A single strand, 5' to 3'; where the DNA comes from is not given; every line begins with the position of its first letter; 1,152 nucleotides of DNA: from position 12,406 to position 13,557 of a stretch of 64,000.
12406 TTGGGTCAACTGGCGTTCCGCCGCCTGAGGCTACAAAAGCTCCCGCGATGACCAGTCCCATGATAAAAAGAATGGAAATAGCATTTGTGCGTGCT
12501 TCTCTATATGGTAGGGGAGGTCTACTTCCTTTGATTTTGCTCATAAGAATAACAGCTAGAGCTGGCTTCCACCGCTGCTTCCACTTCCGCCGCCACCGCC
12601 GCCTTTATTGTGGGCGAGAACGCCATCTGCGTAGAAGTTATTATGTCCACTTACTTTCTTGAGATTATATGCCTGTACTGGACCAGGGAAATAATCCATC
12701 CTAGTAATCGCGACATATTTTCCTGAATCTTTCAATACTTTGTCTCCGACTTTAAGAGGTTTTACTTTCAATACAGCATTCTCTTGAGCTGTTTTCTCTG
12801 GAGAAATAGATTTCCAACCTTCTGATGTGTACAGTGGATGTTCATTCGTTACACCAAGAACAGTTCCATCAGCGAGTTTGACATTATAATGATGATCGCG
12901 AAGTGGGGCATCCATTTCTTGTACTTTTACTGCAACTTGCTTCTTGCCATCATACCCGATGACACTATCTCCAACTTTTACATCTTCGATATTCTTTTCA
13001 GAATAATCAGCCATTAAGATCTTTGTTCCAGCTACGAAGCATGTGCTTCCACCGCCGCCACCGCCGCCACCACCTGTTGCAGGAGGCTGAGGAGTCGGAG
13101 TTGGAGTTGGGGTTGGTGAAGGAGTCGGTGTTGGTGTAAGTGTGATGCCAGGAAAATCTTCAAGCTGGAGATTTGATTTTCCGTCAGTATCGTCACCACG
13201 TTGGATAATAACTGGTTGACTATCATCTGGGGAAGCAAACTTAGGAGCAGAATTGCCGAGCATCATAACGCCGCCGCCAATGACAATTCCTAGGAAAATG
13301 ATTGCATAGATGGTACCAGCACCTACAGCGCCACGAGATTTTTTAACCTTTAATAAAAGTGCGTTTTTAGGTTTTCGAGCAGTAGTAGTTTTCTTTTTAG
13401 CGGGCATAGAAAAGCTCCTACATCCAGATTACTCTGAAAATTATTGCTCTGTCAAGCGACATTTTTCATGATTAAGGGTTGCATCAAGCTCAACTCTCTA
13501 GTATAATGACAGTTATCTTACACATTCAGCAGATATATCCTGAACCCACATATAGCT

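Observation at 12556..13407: A stand-alone Hint/bacterial-intein-like (BIL) domain in a membrane-anchored, poly-Gly-flanked protein, in an operon with a vWA protein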

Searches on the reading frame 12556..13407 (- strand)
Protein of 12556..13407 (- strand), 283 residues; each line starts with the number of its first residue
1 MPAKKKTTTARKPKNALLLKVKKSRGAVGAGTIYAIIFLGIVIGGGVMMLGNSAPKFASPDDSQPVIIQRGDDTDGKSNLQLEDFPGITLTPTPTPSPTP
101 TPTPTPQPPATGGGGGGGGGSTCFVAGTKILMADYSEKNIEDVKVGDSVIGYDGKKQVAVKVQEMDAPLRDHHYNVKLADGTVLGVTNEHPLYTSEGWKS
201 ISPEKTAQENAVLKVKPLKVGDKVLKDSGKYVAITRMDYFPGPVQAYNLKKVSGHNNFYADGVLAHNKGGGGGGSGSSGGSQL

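Call 3: search_protein_families(library=pfam, proteins=[window:12556-13407:-], max_evalue=1)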
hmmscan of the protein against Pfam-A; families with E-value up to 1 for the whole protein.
window:12556-13407:- (283 aa): 8 families
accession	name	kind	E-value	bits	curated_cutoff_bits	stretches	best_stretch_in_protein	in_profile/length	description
PF05203.21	Hom_end_hint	-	4.4e-11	43.6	32.1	1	123-163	1-41/228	Hom_end-associated Hint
PF07591.16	PT-HINT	-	1.6e-07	32.1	27.7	1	138-268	9-130/137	Pretoxin HINT domain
PF08517.17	AXH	-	6.9e-07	30.2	33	1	124-225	1-112/116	Ataxin-1 and HBP1 module (AXH)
PF01079.26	Hint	-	1.3e-06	28.6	29.7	1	122-226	12-116/213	Hint module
PF14623.11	Vint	-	1.4e-05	25.3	27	1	123-208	2-78/166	Hint-domain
PF13403.11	Hint_2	-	0.00016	22.5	28.4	1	122-179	1-62/147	Hint domain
PF14890.11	Intein_splicing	-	0.004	17.4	35.8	1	139-267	11-155/155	Intein splicing domain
PF15057.12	DUF4537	-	0.068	13.7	27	1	215-247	53-81/120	Domain of unknown function (DUF4537)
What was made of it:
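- On Hint (Hedgehog/intein) superfamily: Pfam Hom_end_hint and PT-HINT score above their cut-offs (call 3).
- On Type A BIL / PT-HINT: 32.1 bits against a cut-off of 27.7, covering profile positions 9-130 of 137 (call 3).
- On Type B BIL / Pfam Hint_2: Hint_2 scores 22.5 bits, below its cut-off of 28.4, and matches only profile positions 1-62 of 147 (call 3).
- On Hedgehog/Hog: Pfam Hint (PF01079) scores 28.6, below its cut-off of 29.7 (call 3).
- On VWA-Vint: Pfam Vint scores 25.3, below its cut-off of 27 (call 3).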

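Call 4: search_protein_families(library=ncbifam, proteins=[window:12556-13407:-], max_evalue=1)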
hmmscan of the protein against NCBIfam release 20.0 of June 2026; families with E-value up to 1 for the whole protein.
window:12556-13407:- (283 aa): 9 families
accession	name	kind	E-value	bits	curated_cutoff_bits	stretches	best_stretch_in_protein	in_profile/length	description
NF038136.1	rSAM_Rv_intein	exception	1e-12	47.8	700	1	123-227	76-185/574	intein-containing Rv2578c family radical SAM protein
TIGR01445.1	intein_Nterm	domain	0.00069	20.6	24.5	1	123-194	1-83/83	intein N-terminal splicing region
NF052345.1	S_layer_anammox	exception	0.0014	16.1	1400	1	48-150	1361-1456/1596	Kustd1514 family S-layer glycoprotein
NF005852.0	PRK07773.1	equivalog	0.004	15.5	780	1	121-207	396-487/886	replicative DNA helicase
NF037973.1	metallo_SslE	exception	0.006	14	3000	1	78-121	56-99/1519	lipoprotein metalloprotease SslE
NF038162.1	RtcB_rel_intein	exception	0.026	12.5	1150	1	116-210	88-187/961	intein-containing RtcB family protein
TIGR00739.1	yajC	equivalog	0.033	14.3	44.2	0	201-236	21-56/84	preprotein translocase subunit YajC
NF011418.0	PRK14845.1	equivalog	0.054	11.2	756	1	136-212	56-132/1049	translation initiation factor IF-2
TIGR01443.1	intein_Cterm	domain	0.33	11.3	15.6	1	252-267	7-23/24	intein C-terminal splicing region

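Call 5: search_solved_structures(query=window:12556-13407:-, max_evalue=1, show_alignments=3)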
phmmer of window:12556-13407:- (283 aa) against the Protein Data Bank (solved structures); distinct sequences matched with E-value up to 1: 26.
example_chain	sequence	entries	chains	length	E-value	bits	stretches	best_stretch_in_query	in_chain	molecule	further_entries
6y75_A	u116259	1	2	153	6.5e-07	32.2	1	123-266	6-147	NAD(P)(+)--arginine ADP-ribosyltransferase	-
6y75_B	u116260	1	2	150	6.6e-07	32.2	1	123-266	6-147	NAD(P)(+)--arginine ADP-ribosyltransferase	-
6tmm_BBB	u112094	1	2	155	6.8e-07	32.2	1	123-266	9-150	NAD(P)(+)--arginine ADP-ribosyltransferase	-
6tmm_AAA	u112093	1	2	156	6.9e-07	32.2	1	123-266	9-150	NAD(P)(+)--arginine ADP-ribosyltransferase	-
8w20_A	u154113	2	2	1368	7e-06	28.8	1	119-260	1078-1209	Intein C-terminal splicing domain-containing protein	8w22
1gpp_A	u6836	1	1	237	1.2e-05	28.1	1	120-163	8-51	ENDONUCLEASE PI-SCEI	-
6mx6_A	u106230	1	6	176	0.00015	24.5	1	120-179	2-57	Pre-mRNA-processing-splicing factor 8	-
6owu_A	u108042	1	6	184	0.00017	24.3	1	120-179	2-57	PRP8 protein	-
6mwy_A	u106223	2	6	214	0.00036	23.3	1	121-177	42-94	Pre-mRNA-processing-splicing factor 8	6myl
9cop_A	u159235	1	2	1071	0.0012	21.6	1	123-162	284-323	V-type proton ATPase catalytic subunit A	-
1dfa_A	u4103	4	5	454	0.0016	21.1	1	123-162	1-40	PI-SCEI ENDONUCLEASE | ENDONUCLEASE PI-SCEI | PI-SCEI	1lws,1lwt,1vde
1ef0_A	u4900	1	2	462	0.0081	18.8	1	123-162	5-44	PI-SCEI ENDONUCLEASE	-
1jva_A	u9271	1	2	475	0.0095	18.6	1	123-162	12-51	VMA1-DERIVED HOMING ENDONUCLEASE X10SSS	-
6rix_A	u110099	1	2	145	0.01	18.4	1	140-205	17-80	Replicative DNA helicase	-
6riy_A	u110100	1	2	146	0.011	18.4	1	140-205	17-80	Replicative DNA helicase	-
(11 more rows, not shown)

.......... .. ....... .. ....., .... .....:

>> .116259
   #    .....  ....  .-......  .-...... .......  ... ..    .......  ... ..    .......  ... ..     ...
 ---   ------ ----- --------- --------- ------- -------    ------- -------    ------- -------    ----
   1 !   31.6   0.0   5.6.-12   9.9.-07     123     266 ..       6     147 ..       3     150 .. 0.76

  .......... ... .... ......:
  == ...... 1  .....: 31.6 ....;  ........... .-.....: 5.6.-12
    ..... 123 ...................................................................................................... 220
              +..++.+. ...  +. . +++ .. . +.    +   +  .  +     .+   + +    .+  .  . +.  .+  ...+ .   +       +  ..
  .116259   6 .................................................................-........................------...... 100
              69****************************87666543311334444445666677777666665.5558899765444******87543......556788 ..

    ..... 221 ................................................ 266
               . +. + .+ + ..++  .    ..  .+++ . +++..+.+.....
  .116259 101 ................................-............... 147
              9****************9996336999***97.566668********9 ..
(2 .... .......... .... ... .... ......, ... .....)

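Call 6: find_homologous_proteins(query=window:12556-13407:-, max_evalue=0.001)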
Query window:12556-13407:- (283 aa): 75 proteins with E <= 0.001 among 8000 candidates.
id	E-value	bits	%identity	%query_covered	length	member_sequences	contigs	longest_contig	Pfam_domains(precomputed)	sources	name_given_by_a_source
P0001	7.0e-184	628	100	100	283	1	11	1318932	PF07591.16,PF14623.12,PF05203.22,PF01079.26,PF08517.18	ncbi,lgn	-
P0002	4.5e-144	497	52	89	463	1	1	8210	PF07591.16,PF14623.12,PF05203.22,PF01079.26,PF13403.12,PF08517.18,PF14890.12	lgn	-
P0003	2.3e-136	472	76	94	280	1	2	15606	PF07591.16,PF14623.12,PF05203.22,PF01079.26,PF13403.12,PF08517.18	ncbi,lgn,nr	ncbi:MAG: hypothetical protein H0W89_06335 [Candidatus Levybacteria bacterium]|nr:hypothetical prote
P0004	1.1e-134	466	77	94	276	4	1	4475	PF07591.16,PF14623.12,PF05203.22,PF01079.26,PF13403.12,PF08517.18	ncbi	-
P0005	3.8e-133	461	76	87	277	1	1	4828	PF07591.16,PF14623.12,PF05203.22,PF01079.26,PF08517.18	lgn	-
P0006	9.7e-130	450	50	94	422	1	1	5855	PF07591.16,PF14623.12,PF05203.22,PF15057.13,PF01079.26,PF13403.12,PF08517.18,PF14890.12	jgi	jgi:hypothetical protein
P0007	3.8e-127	442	75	89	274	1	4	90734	PF14623.12,PF05203.22,PF01079.26,PF13403.12,PF08517.18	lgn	-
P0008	5.1e-127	441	75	88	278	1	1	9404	PF14623.12,PF05203.22,PF01079.26,PF13403.12,PF08517.18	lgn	-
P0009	1.3e-124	433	49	89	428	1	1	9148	PF07591.16,PF14623.12,PF05203.22,PF15057.13,PF01079.26,PF13403.12,PF08517.18,PF14890.12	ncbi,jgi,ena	jgi:uncharacterized membrane protein YgcG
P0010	1.9e-119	416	69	87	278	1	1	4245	PF07591.16,PF14623.12,PF05203.22,PF01079.26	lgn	-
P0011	9.6e-119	414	65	93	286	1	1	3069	PF07591.16,PF05203.22,PF01079.26,PF08517.18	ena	-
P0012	3.0e-118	412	65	95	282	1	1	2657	PF07591.16,PF14623.12,PF05203.22,PF01079.26,PF08517.18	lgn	-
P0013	1.1e-114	401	47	95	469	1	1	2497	PF07591.16,PF14623.12,PF05203.22,PF15057.13,PF01079.26,PF13403.12,PF08517.18,PF14890.12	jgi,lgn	-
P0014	5.5e-114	398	65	94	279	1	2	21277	PF07591.16,PF05203.22,PF01079.26,PF08517.18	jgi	jgi:hypothetical protein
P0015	3.2e-113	396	67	94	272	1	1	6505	PF07591.16,PF14623.12,PF05203.22,PF01079.26,PF08517.18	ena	-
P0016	5.2e-113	395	66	92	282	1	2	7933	PF07591.16,PF14623.12,PF05203.22,PF01079.26,PF08517.18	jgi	jgi:hypothetical protein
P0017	7.9e-113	395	64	95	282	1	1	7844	PF07591.16,PF14623.12,PF05203.22,PF01079.26,PF08517.18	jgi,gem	-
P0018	1.4e-112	394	64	99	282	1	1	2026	PF07591.16,PF14623.12,PF05203.22,PF01079.26,PF08517.18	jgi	jgi:hypothetical protein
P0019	3.1e-111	389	63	94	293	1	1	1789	PF07591.16,PF14623.12,PF05203.22,PF01079.26,PF13403.12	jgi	jgi:uncharacterized membrane protein YgcG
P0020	1.4e-104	368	54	95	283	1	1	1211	PF07591.16,PF05203.22,PF01079.26,PF08517.18,PF14890.12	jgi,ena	jgi:hypothetical protein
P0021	1.5e-104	367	63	87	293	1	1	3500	PF07591.16,PF05203.22,PF01079.26,PF08517.18,PF14890.12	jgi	jgi:Hint module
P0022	1.0e-103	365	65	87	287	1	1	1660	PF07591.16,PF05203.22,PF01079.26,PF08517.18,PF14890.12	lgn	-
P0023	3.7e-102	360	58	95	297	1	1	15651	PF07591.16,PF05203.22,PF01079.26,PF08517.18,PF14890.12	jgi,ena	jgi:hypothetical protein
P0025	3.8e-100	353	57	95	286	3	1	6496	PF07591.16,PF05203.22,PF01079.26,PF08517.18,PF14890.12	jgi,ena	-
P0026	2.6e-99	350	56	87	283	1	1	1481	PF07591.16,PF05203.22,PF01079.26,PF13403.12,PF08517.18,PF14890.12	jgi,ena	-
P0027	1.8e-98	348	59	94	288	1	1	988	PF07591.16,PF05203.22,PF01079.26,PF08517.18,PF14890.12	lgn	-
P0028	2.7e-93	331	53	95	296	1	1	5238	PF07591.16,PF05203.22,PF01079.26,PF08517.18,PF14890.12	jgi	jgi:hypothetical protein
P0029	6.3e-92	326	55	97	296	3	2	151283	PF07591.16,PF05203.22,PF08517.18,PF14890.12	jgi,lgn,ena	-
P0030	2.1e-91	324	56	87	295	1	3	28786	PF07591.16,PF05203.22,PF01079.26,PF08517.18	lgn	-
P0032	3.6e-90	320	60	88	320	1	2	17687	PF07591.16,PF14623.12,PF05203.22,PF01079.26,PF13403.12,PF08517.18,PF14890.12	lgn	-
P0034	2.5e-88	314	54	95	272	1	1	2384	PF07591.16,PF05203.22,PF01079.26,PF08517.18,PF14890.12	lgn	-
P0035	2.5e-87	311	56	90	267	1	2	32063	PF07591.16,PF05203.22,PF01079.26,PF08517.18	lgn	-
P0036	3.0e-83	298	57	86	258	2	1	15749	PF14623.12,PF05203.22,PF01079.26,PF08517.18,PF14890.12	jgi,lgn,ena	-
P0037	2.9e-82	294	54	88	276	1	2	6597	PF14623.12,PF05203.22,PF01079.26,PF08517.18,PF14890.12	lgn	-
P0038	7.8e-81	290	50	95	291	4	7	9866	PF07591.16,PF05203.22,PF01079.26,PF14890.12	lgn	-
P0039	2.0e-80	288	49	94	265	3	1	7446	PF14623.12,PF05203.22,PF01079.26,PF08517.18,PF14890.12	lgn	-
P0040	2.3e-80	288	51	92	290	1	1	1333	PF07591.16,PF05203.22,PF01079.26,PF08517.18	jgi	jgi:hypothetical protein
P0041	3.4e-78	281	50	90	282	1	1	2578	PF14623.12,PF01079.26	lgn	-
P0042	1.5e-77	279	51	94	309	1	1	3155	PF07591.16,PF14623.12,PF05203.22,PF01079.26,PF08517.18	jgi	jgi:uncharacterized membrane protein YgcG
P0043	6.0e-77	277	50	94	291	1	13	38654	PF05203.22,PF01079.26,PF14890.12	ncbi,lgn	-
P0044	1.2e-76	276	49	95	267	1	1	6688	PF05203.22,PF01079.26,PF08517.18,PF14890.12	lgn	-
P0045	1.6e-76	275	49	95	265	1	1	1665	PF07591.16,PF14623.12,PF05203.22,PF01079.26,PF08517.18,PF14890.12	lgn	-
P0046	1.3e-74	269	51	84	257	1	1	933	PF07591.16,PF05203.22,PF01079.26,PF08517.18,PF14890.12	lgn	-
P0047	3.5e-70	255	47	82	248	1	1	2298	PF05203.22,PF01079.26,PF08517.18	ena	-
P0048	1.5e-68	249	50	84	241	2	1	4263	PF14623.12,PF05203.22,PF01079.26,PF08517.18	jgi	-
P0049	1.7e-46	177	54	48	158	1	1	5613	PF07591.16,PF01079.26,PF08517.18,PF14890.12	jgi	jgi:hypothetical protein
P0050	1.0e-42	165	61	47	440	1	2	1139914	PF07591.16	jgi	jgi:hypothetical protein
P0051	8.1e-42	162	52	55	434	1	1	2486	PF07591.16,PF14623.12,PF05203.22,PF01079.26,PF08517.18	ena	-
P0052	3.8e-41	159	51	56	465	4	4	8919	PF14623.12,PF05203.22,PF01079.26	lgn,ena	-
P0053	6.2e-38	149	49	52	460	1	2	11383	PF13948.12,PF05203.22,PF01079.26,PF08517.18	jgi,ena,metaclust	metaclust:\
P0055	7.2e-32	129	47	53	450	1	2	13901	PF14623.12,PF05203.22,PF01079.26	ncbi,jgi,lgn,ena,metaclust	metaclust:\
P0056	7.6e-32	129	48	54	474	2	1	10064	PF07591.16,PF05203.22,PF01079.26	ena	-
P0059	1.1e-23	102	40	58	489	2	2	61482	PF14623.12,PF05203.22,PF01079.26,PF08517.18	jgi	jgi:hypothetical protein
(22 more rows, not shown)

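Call 11: find_encoding_contigs(protein=P0001, flank=6000, max_places=3)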
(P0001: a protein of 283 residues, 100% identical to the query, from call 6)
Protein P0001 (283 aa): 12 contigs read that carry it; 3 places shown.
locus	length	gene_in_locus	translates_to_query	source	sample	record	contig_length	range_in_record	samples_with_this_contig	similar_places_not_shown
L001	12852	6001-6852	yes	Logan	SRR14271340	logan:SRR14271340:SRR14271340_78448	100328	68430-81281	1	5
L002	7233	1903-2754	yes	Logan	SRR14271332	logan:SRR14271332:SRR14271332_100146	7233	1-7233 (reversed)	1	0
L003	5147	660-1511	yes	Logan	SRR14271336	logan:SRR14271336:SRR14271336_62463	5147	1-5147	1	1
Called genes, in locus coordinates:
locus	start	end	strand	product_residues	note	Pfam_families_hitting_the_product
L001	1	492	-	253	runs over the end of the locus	PF01182:Glucosamine_iso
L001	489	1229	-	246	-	-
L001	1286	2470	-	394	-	PF02163:Peptidase_M50, PF17820:PDZ_6 (weak)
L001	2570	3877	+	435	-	-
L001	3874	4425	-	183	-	PF01765:RRF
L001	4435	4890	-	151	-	PF25025:EF-Ts_N (weak), PF00889:EF_TS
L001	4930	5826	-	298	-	PF00318:Ribosomal_S2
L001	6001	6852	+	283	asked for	PF01079:Hint (weak), PF05203:Hom_end_hint, PF08517:AXH (weak), PF14623:Vint (faint), PF07591:PT-HINT (weak)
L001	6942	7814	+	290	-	PF00092:VWA, PF13519:VWA_2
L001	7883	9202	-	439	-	PF00464:SHMT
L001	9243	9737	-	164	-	PF00186:DHFR_1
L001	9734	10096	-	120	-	-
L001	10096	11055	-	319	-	PF00303:Thymidylat_synt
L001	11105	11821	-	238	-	-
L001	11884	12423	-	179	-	PF06559:DCD_N (weak), PF22769:DCD, PF00692:dUTPase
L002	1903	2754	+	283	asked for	PF01079:Hint (weak), PF05203:Hom_end_hint, PF08517:AXH (weak), PF14623:Vint (faint), PF07591:PT-HINT (weak)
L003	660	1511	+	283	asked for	PF01079:Hint (weak), PF05203:Hom_end_hint, PF08517:AXH (weak), PF14623:Vint (faint), PF07591:PT-HINT (weak)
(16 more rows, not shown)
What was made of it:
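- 12556..13407 (-): Whole gene for the stalk-plus-Hint protein, 283 aa, stop codon TAG at 12556-12558. The identical protein P0001 occurs on 11-12 public contigs (calls 6, 11).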

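Call 12: find_encoding_contigs(protein=P0029, flank=6000, max_places=2)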
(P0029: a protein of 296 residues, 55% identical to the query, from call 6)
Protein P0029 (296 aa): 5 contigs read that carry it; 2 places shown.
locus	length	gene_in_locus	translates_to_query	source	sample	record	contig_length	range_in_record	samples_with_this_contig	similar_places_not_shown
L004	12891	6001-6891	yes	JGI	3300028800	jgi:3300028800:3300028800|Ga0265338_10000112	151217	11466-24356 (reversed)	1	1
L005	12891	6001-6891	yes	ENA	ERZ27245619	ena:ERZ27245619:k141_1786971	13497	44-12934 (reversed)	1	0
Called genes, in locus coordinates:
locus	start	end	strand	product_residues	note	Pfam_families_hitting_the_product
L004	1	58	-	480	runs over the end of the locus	PF00479:G6PD_N, PF02781:G6PD_C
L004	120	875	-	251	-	PF01182:Glucosamine_iso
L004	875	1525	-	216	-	-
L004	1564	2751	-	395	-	PF02163:Peptidase_M50, PF17820:PDZ_6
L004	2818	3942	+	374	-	-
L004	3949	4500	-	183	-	PF01765:RRF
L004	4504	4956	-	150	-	PF00889:EF_TS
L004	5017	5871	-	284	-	PF00318:Ribosomal_S2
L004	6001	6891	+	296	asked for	PF05203:Hom_end_hint (faint), PF08517:AXH (weak), PF07591:PT-HINT (weak), PF14890:Intein_splicing (weak)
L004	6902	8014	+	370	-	PF00092:VWA, PF13519:VWA_2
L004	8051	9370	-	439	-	PF00464:SHMT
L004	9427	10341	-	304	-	PF00293:NUDIX, PF00186:DHFR_1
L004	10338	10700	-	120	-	-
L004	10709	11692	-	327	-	PF00303:Thymidylat_synt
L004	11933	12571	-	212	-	PF00702:Hydrolase, PF12710:HAD (weak), PF13419:HAD_2, PF13242:Hydrolase_like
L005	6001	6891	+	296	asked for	PF05203:Hom_end_hint (faint), PF08517:AXH (weak), PF07591:PT-HINT (weak), PF14890:Intein_splicing (weak)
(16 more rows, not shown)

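Call 13: find_encoding_contigs(protein=P0043, flank=6000, max_places=2)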
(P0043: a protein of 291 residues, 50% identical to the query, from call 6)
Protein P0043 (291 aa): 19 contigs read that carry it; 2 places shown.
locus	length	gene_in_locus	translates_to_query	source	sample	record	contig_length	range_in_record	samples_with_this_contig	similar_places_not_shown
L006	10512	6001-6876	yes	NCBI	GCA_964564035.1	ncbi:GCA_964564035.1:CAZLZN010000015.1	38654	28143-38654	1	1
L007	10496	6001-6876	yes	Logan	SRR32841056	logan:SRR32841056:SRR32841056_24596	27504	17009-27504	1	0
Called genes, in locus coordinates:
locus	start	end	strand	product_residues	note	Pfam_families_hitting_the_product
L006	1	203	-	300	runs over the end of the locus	PF00318:Ribosomal_S2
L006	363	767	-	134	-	-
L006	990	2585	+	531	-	PF00512:HisKA, PF02518:HATPase_c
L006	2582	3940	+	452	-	PF00512:HisKA, PF02518:HATPase_c, PF13589:HATPase_c_3 (weak)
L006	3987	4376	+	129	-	PF00072:Response_reg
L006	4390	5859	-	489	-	PF01564:Spermine_synth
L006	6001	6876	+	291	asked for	PF01079:Hint (weak), PF05203:Hom_end_hint, PF14890:Intein_splicing (faint)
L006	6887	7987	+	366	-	PF00092:VWA, PF13519:VWA_2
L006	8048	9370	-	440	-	PF00464:SHMT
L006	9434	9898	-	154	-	-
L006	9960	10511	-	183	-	?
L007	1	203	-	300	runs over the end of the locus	PF00318:Ribosomal_S2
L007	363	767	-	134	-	-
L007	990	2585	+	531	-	PF00512:HisKA, PF02518:HATPase_c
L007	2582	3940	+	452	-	PF00512:HisKA, PF02518:HATPase_c, PF13589:HATPase_c_3 (weak)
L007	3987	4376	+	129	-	PF00072:Response_reg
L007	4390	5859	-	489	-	PF01564:Spermine_synth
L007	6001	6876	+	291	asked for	PF01079:Hint (weak), PF05203:Hom_end_hint, PF14890:Intein_splicing (faint)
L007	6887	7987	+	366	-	PF00092:VWA, PF13519:VWA_2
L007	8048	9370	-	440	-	PF00464:SHMT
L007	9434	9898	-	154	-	-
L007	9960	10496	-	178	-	?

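Call 14: search_protein_representatives(protein=window:12556-13407:-)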
Query: 283 residues. Proteins with E-value up to 0.001 (for the whole library): 7454; up to 1e-10: 2219; up to 1e-30: 219. The best 150 are listed.
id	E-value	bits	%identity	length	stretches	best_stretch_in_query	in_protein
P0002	1.4e-144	497.1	61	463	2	15-270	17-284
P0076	1.9e-137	473.7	45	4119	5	119-270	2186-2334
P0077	3.6e-131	453.1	37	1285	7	122-276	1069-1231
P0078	1.6e-114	398.5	42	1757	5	122-269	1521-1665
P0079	1.6e-105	368.9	60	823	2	116-269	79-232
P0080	9.3e-103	359.9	41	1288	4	122-269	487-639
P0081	5.0e-101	354.2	61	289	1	4-280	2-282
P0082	4.6e-87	308.4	57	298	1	12-281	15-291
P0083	2.8e-73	263.2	34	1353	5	121-271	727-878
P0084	8.4e-65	235.4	37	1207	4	112-275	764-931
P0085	1.6e-64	234.4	39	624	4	122-268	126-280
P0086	4.2e-63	229.8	43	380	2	113-273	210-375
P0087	5.4e-62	226.1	44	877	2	120-272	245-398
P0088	2.2e-61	224.1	46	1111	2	120-268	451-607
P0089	2.4e-61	224.0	41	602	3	117-276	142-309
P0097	1.5e-55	205.1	63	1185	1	119-270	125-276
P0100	4.8e-53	196.8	56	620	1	114-277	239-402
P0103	1.2e-51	192.2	58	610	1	117-270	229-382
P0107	4.3e-50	187.1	58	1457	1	120-274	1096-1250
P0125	2.1e-45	171.7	55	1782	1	122-281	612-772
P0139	1.7e-41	158.9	55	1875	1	117-270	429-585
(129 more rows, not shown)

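Call 30: predict_structure(alignment_id=A1)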
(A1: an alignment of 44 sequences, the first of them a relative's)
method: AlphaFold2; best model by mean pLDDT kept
length: 283 residues; sequences in the alignment: 44
mean_pLDDT: 73.7   pTM: 0.55
mean pLDDT of the five models: 73.7, 72.9, 72.9, 72.6, 72.2
residues with pLDDT >= 90: 135; 70-90: 22; 50-70: 39; < 50: 87
segments of 3 or more residues with pLDDT < 50: 1-29, 51-77, 79-84, 110-120, 272-283
pLDDT, mean of each block of 10 residues (from residue 1): 43 41 45 70 62 45 45 46 50 63 62 38 90 98 98 96 94 98 97 97 93 95 98 99 95 93 87 41 32
secondary structure, 60 per line:
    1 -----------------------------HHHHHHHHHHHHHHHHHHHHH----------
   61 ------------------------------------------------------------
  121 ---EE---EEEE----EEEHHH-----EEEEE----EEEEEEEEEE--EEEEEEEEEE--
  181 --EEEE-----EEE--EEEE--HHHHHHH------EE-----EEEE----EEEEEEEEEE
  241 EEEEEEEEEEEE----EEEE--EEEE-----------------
elements in order: H30-50 E129-132 E137-139 E148-152 E157-166 E169-178 E183-186 E192-194 E197-200 H203-209 E223-226 E231-252 E257-260 E263-266
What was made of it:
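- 13258..13320 (-): Single transmembrane helix, aa 30-50. The AF2 model gives a helix at 30-50 (call 30).
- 13075..13143 (-): Pro/Thr linker, aa 89-111. The AF2 model predicts it as disordered (call 30).
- On Hint (Hedgehog/intein) superfamily: AF2 pLDDT is >90 over residues 121-270 (call 30).
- Checked: The tail is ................, the PT linker is aa 89-111, and there is one TM helix (aa 30-50 in the AF2 model, call 30).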
